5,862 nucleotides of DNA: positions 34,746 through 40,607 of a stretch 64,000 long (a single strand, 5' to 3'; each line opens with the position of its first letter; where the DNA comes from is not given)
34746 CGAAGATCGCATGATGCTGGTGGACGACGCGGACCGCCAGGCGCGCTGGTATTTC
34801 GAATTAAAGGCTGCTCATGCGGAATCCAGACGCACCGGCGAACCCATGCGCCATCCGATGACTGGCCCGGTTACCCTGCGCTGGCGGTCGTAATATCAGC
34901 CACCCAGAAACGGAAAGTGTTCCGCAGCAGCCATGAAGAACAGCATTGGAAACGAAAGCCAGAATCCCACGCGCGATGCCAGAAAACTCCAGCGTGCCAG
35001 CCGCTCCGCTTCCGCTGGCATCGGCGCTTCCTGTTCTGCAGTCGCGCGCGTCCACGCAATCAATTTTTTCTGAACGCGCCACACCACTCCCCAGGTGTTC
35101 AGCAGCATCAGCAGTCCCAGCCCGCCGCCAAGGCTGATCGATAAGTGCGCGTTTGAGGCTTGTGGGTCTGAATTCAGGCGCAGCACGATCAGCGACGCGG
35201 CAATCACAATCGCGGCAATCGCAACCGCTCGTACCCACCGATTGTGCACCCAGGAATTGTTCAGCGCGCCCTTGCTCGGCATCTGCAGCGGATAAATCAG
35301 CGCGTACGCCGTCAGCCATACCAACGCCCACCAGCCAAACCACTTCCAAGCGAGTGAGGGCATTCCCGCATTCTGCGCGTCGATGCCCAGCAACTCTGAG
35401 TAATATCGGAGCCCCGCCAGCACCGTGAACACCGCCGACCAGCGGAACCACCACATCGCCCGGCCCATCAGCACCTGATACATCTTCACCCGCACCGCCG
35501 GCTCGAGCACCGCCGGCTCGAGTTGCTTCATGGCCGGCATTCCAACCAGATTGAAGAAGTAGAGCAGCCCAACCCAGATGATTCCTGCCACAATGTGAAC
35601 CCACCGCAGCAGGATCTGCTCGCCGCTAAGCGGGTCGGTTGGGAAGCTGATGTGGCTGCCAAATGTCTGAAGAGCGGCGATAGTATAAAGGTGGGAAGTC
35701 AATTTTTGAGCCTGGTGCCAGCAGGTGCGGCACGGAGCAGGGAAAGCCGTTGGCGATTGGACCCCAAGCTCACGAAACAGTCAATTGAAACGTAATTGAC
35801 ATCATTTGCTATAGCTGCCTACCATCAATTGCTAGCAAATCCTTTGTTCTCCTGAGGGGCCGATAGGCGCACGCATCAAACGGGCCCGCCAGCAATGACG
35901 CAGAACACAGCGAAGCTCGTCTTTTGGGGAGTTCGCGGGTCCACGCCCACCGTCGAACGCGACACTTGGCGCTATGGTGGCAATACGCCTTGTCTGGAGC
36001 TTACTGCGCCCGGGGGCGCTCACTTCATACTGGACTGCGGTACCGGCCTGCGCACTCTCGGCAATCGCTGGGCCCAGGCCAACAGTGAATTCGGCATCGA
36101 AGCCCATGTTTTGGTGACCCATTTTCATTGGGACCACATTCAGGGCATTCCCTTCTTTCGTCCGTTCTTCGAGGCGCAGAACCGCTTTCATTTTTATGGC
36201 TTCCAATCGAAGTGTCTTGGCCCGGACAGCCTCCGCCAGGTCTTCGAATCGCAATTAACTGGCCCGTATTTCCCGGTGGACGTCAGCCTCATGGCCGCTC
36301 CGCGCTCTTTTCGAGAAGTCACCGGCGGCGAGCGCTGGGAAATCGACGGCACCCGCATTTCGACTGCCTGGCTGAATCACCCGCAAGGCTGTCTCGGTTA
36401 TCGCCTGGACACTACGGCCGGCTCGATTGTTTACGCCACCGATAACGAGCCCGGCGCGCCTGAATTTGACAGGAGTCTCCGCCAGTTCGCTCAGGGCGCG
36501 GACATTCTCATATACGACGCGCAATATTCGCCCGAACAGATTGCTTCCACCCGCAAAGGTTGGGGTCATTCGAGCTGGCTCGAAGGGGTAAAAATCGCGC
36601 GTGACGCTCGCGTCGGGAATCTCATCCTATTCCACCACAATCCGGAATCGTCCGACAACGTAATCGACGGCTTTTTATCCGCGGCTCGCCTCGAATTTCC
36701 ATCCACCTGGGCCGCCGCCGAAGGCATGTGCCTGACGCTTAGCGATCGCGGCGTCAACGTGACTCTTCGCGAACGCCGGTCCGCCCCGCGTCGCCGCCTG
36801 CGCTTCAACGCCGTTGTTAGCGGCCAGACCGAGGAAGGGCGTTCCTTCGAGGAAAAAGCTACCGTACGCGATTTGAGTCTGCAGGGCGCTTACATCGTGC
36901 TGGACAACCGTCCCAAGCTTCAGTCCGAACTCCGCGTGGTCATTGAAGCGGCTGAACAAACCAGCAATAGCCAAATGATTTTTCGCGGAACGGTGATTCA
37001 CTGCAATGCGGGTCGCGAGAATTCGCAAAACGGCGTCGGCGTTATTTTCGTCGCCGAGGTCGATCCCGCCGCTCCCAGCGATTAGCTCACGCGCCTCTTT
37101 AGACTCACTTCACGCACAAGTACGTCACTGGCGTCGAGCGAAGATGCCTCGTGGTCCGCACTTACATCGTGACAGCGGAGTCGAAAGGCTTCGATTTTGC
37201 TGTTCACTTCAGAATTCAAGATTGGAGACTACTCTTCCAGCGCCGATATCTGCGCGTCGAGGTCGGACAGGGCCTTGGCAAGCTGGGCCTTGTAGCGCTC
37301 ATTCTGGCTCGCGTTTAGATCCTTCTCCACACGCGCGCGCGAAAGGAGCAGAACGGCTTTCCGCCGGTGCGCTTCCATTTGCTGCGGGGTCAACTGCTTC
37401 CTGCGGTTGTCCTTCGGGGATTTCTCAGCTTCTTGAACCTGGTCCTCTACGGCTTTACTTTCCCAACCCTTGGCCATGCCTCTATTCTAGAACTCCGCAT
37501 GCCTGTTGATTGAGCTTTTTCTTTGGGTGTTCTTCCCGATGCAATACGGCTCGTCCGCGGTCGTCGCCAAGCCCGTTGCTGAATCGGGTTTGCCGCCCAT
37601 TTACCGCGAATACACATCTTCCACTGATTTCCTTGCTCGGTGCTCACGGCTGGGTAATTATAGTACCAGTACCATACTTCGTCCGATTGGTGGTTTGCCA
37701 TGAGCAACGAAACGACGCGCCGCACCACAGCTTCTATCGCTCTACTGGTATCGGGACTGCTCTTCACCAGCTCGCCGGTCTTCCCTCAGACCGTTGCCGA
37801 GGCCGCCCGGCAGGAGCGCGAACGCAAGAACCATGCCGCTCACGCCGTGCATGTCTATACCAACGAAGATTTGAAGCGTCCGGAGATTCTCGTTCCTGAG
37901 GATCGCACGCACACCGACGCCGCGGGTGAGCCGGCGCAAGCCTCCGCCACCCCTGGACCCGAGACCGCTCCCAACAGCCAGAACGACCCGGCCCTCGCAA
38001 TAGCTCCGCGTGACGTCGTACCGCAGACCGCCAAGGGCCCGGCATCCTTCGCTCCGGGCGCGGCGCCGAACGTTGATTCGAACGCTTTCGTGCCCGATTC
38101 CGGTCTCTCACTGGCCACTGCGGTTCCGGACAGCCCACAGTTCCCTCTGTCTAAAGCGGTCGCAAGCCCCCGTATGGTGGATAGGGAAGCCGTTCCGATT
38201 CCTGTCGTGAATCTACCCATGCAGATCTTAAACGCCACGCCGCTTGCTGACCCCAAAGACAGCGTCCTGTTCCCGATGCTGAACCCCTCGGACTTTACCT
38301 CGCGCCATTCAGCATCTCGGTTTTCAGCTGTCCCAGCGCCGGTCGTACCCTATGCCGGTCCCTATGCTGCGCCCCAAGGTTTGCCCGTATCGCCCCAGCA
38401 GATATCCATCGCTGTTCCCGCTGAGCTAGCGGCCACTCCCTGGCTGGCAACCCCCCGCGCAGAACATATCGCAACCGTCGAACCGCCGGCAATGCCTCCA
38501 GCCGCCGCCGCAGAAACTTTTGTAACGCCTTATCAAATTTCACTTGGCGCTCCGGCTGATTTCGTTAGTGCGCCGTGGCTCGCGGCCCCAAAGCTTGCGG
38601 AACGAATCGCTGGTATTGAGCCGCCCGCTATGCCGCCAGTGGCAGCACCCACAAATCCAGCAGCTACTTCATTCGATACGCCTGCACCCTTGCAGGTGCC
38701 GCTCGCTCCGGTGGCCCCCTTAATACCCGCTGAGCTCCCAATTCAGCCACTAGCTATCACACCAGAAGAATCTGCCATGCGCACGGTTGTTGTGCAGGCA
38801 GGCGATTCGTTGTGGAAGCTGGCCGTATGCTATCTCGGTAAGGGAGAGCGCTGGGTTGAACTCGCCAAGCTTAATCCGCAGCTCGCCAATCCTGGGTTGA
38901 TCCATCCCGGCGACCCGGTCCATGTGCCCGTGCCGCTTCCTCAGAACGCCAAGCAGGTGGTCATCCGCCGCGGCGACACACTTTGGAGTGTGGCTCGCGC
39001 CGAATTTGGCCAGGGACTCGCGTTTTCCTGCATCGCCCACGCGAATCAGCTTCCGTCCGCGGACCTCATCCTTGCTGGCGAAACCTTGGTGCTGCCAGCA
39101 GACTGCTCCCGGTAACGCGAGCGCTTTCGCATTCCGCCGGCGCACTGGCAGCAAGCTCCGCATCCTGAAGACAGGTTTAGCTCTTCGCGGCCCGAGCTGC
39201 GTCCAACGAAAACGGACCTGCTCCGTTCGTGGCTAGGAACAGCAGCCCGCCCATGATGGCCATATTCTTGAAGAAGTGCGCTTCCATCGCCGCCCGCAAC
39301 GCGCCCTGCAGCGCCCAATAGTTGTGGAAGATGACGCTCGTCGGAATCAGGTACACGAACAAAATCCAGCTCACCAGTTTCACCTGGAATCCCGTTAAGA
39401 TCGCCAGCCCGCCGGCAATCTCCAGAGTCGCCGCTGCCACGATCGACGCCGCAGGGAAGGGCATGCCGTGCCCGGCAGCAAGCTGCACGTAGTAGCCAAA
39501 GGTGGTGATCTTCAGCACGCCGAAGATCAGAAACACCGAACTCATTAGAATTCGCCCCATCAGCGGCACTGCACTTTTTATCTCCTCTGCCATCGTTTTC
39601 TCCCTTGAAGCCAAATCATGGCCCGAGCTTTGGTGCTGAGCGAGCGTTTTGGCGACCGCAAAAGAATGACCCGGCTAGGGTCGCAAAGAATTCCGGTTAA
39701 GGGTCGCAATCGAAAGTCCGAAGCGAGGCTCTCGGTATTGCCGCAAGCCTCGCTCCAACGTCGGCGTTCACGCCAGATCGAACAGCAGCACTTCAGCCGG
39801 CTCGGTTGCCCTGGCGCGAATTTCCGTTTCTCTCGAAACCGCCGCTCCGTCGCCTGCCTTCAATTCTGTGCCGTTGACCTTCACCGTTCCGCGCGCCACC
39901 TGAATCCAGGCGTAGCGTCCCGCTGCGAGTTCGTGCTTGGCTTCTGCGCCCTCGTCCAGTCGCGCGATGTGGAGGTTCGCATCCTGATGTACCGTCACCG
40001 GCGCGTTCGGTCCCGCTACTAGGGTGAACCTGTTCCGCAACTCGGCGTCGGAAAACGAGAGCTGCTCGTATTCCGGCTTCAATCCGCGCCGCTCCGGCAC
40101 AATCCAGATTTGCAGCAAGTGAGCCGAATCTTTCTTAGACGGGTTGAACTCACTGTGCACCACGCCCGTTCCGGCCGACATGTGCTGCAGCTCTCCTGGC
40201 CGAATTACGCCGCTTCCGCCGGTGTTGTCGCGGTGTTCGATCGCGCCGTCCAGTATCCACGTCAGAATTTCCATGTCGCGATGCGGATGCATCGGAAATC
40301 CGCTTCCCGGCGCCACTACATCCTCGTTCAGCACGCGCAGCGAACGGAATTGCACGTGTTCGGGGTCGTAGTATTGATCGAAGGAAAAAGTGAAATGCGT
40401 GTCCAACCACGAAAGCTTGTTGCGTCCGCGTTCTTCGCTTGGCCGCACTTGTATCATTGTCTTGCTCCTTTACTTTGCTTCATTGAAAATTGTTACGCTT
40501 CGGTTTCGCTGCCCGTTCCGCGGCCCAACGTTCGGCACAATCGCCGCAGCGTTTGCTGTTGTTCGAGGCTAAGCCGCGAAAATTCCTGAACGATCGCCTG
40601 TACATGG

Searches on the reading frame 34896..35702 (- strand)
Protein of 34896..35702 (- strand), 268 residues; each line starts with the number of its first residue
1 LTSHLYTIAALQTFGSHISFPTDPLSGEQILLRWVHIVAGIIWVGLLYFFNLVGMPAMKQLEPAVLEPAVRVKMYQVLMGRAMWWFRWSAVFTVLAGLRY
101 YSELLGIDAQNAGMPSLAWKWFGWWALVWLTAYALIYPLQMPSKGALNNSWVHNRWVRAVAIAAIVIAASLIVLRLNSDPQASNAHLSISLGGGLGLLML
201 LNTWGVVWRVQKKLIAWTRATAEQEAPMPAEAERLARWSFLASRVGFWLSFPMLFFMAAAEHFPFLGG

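Call 66: search_protein_families(library=pfam, proteins=[window:34896-35702:-], max_evalue=0.0001)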
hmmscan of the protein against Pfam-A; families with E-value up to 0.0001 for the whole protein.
window:34896-35702:- (268 aa): 1 family
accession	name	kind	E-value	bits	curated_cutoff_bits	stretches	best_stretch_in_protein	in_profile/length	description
PF06181.16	Urate_ox_N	-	2.5e-05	24.3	26.9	0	29-266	8-243/295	Urate oxidase N-terminal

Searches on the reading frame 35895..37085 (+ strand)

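Call 67: search_protein_families(library=pfam, proteins=[window:35895-37085:+], max_evalue=0.0001)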
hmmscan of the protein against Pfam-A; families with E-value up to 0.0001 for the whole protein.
window:35895-37085:+ (396 aa): 2 families
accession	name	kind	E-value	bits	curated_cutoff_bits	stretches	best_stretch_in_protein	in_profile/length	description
PF12706.13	Lactamase_B_2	-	4.5e-18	66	27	1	45-248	4-200/200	Beta-lactamase superfamily domain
PF07238.19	PilZ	-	3e-10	40.8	22.5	1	293-391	1-90/102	PilZ domain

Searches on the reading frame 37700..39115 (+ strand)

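Call 67: search_protein_families(library=pfam, proteins=[window:37700-39115:+], max_evalue=0.0001)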
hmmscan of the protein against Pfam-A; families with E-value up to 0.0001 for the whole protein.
window:37700-39115:+ (471 aa): 1 family
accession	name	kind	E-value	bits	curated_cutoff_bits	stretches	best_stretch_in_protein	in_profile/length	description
PF01476.26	LysM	-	3.6e-14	52.9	20.9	2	364-410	2-43/43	LysM domain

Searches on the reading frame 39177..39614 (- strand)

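Call 67: search_protein_families(library=pfam, proteins=[window:39177-39614:-], max_evalue=0.0001)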
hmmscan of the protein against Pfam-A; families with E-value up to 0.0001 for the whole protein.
window:39177-39614:- (145 aa): 2 families
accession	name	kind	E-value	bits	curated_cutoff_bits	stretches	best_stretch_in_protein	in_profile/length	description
PF02077.20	SURF4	-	3.7e-13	50.1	27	1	71-140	192-263/267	SURF4 family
PF07681.17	DoxX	-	5.5e-13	49.8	23.6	1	17-97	2-84/85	DoxX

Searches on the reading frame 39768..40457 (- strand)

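Call 67: search_protein_families(library=pfam, proteins=[window:39768-40457:-], max_evalue=0.0001)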
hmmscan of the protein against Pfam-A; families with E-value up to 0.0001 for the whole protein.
window:39768-40457:- (229 aa): 3 families
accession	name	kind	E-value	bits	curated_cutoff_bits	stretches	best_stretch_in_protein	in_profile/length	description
PF02678.22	Pirin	-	1.3e-35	122.1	26.1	1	8-119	6-108/108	Pirin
PF17954.7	Pirin_C_2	-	3.9e-26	91.5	22.9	1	151-228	9-86/86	Quercetinase C-terminal cupin domain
PF07883.17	Cupin_2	-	3.3e-07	30.3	27.2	0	48-117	5-69/70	Cupin domain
